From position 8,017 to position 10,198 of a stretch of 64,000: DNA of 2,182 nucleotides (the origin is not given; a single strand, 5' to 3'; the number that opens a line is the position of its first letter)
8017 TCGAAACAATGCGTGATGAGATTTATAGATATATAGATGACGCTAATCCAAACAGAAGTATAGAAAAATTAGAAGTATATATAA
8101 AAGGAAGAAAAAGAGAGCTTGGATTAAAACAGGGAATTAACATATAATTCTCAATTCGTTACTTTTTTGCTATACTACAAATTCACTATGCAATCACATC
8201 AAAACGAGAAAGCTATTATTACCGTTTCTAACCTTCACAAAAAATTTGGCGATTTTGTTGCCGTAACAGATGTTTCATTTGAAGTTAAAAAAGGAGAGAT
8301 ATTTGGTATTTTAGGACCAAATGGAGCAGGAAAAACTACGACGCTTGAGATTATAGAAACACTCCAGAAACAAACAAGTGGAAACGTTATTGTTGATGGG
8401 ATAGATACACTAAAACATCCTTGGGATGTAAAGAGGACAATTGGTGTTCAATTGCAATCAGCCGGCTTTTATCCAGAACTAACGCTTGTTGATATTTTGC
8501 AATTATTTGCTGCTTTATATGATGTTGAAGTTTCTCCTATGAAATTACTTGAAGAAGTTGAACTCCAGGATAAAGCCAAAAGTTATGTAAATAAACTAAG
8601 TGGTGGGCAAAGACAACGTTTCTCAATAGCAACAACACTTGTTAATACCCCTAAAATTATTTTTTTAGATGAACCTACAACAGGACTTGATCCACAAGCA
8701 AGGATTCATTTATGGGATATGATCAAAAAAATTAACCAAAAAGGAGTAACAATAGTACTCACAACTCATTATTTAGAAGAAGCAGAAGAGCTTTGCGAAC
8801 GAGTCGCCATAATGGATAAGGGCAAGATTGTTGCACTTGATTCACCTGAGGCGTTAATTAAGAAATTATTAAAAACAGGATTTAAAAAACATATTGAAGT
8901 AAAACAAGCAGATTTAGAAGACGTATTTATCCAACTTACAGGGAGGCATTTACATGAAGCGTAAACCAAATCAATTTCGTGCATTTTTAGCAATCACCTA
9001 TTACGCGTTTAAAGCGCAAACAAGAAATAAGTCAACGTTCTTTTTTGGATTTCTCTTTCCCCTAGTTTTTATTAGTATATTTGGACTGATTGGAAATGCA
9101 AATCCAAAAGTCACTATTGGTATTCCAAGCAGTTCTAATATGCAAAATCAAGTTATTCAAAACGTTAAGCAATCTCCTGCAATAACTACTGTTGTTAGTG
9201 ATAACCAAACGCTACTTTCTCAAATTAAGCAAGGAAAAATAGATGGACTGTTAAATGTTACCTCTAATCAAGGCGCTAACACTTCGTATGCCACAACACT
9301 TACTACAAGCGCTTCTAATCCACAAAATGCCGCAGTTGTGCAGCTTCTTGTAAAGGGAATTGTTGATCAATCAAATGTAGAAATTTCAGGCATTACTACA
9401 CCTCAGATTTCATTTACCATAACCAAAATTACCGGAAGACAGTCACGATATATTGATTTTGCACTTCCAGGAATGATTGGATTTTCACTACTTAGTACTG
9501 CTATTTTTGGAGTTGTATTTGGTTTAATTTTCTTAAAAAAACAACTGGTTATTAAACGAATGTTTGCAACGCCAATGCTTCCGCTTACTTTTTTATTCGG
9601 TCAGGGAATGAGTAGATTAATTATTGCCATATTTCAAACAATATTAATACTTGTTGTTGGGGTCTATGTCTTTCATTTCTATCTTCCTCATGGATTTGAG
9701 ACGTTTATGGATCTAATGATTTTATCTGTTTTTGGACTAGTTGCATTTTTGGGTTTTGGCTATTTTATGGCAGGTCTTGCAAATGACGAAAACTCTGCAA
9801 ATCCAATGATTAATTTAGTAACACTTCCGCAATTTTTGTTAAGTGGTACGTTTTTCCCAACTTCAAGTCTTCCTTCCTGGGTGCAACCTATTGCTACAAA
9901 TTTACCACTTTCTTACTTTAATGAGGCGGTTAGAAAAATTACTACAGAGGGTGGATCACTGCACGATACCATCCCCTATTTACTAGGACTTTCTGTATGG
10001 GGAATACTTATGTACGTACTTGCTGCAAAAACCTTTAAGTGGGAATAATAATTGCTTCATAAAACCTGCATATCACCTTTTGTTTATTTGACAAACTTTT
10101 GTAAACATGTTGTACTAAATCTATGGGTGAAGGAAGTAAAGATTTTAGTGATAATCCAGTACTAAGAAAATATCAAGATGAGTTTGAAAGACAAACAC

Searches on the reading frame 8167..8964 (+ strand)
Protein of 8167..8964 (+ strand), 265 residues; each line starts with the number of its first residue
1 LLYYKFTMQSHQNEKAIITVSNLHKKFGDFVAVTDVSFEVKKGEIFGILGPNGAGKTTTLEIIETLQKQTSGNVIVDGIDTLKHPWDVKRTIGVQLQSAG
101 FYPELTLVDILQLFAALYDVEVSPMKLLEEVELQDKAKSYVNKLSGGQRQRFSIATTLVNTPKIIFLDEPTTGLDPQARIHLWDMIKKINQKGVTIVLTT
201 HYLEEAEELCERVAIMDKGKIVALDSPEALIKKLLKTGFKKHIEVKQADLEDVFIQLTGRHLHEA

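Call 75: search_protein_families(library=pfam, proteins=[window:8167-8964:+], max_evalue=0.001)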
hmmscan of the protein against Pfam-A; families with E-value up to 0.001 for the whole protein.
window:8167-8964:+ (265 aa): 5 families
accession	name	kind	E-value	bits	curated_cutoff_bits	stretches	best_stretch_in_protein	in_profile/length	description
PF00005.33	ABC_tran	-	1.2e-30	107.3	25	1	34-172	2-137/137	ABC transporter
PF13304.12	AAA_21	-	4e-15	57.1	27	1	82-201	186-298/304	AAA domain, putative AbiEii toxin, Type IV TA system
PF13175.12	AAA_15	-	9e-09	35.8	32.1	1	127-201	284-369/374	AAA ATPase domain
PF02463.25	SMC_N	-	5.1e-06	26.5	40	0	133-209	126-208/220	RecF/RecN/SMC N terminal domain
PF13476.12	AAA_23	-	6e-05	24.2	27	1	30-64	10-40/201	AAA domain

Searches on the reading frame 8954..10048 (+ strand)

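Call 75: search_protein_families(library=pfam, proteins=[window:8954-10048:+], max_evalue=0.001)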
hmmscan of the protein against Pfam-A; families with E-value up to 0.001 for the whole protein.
window:8954-10048:+ (364 aa): 2 families
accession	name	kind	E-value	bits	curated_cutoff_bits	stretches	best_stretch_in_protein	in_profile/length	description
PF12698.13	ABC2_membrane_3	-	1.8e-34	119.8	31.6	1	26-358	1-346/347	ABC-2 family transporter protein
PF01061.29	ABC2_membrane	-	5.8e-24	85.2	26.9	1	162-329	44-209/211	ABC-2 type transporter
